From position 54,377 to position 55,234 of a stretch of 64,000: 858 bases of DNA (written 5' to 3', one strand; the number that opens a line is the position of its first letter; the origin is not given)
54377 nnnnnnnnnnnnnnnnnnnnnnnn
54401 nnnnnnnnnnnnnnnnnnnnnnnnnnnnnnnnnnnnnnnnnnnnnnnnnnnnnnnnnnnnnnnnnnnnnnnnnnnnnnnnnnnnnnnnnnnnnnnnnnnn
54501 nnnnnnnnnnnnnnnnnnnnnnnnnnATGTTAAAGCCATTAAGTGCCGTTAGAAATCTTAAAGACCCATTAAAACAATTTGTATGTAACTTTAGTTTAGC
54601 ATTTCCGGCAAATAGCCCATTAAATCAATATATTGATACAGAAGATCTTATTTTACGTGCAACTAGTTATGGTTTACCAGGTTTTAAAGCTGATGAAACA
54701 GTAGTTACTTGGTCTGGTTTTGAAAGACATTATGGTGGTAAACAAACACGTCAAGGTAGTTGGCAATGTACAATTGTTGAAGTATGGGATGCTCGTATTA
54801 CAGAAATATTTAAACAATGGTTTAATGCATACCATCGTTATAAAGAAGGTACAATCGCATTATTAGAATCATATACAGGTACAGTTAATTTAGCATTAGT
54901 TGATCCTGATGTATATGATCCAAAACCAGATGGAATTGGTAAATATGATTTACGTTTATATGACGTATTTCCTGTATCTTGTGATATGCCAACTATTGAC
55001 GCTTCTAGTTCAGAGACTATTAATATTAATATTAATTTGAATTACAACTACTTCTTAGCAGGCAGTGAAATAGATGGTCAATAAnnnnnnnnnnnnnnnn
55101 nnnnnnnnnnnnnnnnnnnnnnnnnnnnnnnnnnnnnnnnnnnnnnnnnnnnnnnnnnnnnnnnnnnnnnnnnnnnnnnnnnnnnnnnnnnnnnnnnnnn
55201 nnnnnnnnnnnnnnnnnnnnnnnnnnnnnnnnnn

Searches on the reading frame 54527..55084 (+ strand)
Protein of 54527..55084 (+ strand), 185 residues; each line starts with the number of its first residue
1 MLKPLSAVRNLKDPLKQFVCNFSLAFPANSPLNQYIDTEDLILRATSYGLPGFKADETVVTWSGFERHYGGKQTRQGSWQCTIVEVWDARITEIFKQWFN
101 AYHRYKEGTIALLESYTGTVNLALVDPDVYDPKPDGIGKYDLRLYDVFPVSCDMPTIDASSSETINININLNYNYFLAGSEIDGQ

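Call 12: search_protein_families(library=phrogs, proteins=[window:54527-55084:+], max_evalue=0.001)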
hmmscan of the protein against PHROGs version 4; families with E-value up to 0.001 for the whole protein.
window:54527-55084:+ (185 aa): 1 family
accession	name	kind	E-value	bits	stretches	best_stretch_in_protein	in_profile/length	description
phrog_45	-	tail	7.5e-10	39.5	1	23-177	100-253/350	tail tube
